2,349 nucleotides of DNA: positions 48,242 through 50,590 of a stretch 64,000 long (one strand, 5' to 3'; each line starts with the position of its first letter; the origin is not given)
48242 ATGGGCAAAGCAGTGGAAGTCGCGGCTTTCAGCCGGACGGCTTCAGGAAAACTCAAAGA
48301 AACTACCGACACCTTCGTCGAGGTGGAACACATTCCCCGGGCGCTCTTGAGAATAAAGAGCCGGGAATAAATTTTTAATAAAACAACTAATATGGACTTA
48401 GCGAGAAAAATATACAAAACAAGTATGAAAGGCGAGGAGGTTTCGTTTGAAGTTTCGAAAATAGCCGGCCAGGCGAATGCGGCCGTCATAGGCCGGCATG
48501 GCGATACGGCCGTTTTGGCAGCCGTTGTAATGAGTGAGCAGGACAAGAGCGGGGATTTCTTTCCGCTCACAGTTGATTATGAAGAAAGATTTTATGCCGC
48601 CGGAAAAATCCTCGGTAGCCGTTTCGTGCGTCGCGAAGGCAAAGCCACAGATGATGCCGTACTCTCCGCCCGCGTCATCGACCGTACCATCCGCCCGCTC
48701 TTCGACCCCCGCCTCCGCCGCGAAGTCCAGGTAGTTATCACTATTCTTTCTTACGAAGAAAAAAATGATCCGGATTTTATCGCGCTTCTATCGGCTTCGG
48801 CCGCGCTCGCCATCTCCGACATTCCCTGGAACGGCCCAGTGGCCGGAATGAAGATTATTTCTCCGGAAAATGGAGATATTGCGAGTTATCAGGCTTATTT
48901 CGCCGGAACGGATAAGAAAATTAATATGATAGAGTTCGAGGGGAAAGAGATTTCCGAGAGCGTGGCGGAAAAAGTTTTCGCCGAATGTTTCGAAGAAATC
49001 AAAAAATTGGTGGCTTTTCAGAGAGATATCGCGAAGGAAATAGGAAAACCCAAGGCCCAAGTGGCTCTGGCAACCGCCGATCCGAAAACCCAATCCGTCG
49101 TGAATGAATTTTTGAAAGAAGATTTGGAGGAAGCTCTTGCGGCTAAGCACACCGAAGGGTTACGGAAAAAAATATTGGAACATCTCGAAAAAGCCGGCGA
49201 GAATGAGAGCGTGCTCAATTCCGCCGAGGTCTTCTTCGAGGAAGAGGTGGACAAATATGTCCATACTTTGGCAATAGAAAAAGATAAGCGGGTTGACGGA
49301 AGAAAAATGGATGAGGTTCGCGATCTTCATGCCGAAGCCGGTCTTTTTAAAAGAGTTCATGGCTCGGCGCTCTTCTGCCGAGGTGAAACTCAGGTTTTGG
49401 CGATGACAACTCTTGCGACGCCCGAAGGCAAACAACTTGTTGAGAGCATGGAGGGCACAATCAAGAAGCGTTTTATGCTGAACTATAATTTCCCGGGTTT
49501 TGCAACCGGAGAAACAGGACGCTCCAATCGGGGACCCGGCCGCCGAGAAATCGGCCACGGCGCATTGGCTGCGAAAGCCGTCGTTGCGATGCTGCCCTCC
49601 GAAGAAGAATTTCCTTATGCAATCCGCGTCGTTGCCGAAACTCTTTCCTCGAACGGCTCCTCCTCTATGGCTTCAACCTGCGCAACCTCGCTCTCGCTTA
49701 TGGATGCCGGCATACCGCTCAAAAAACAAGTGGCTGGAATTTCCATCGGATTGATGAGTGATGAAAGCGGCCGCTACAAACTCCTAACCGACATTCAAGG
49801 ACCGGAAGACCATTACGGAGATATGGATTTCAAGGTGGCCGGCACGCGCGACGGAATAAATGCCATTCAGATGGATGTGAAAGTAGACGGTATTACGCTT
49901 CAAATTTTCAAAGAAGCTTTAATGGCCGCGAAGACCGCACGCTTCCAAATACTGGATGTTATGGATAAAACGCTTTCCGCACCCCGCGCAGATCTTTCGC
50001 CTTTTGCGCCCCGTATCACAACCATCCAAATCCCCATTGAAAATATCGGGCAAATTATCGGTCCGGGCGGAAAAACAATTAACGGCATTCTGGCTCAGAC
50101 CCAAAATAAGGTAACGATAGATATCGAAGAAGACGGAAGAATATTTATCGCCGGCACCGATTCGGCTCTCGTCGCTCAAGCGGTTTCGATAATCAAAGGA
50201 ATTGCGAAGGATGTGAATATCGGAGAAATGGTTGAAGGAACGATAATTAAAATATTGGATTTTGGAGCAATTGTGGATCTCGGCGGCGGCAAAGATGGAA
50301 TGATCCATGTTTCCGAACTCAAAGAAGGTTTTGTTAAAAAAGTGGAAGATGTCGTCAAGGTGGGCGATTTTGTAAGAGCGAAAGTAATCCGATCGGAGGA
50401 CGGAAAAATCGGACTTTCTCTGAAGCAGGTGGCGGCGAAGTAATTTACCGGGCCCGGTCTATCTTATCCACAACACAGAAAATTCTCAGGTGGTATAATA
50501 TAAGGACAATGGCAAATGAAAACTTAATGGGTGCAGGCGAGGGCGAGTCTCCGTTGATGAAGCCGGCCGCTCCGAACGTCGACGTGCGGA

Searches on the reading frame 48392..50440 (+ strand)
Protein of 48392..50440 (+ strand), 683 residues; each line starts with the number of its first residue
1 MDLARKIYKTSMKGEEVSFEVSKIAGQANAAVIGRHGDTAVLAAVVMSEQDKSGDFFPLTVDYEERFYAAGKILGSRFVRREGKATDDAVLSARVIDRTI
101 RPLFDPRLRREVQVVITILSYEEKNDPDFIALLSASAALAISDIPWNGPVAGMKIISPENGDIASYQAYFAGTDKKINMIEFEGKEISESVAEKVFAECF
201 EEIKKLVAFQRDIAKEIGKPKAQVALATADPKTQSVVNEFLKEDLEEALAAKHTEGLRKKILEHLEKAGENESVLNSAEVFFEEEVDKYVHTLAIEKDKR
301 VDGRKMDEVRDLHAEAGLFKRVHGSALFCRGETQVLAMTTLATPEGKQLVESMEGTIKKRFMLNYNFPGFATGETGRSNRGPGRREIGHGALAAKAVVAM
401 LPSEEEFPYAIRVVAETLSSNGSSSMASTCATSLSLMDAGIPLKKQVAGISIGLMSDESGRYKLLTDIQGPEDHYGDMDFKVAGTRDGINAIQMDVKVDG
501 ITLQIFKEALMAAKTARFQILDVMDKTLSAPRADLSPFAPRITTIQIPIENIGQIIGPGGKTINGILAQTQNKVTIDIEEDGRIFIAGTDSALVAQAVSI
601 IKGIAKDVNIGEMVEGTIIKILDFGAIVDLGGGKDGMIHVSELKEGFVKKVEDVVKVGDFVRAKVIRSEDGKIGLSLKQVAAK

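Call 24: search_protein_families(library=pfam, proteins=[window:48392-50440:+], max_evalue=0.00001)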
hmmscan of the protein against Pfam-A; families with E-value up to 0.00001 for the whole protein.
window:48392-50440:+ (683 aa): 4 families
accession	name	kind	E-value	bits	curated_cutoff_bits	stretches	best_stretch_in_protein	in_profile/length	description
PF01138.27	RNase_PH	-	2.7e-49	167.3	25.5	2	308-442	1-130/130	3' exoribonuclease family, domain 1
PF00575.29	S1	-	7e-14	52.4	22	1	608-675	2-71/74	S1 RNA binding domain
PF00013.35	KH_1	-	1.7e-06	28.2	21.5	1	543-601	2-64/66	KH domain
PF03725.20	RNase_PH_C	-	3.8e-06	27.2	20.8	0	446-515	2-66/67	3' exoribonuclease family, domain 2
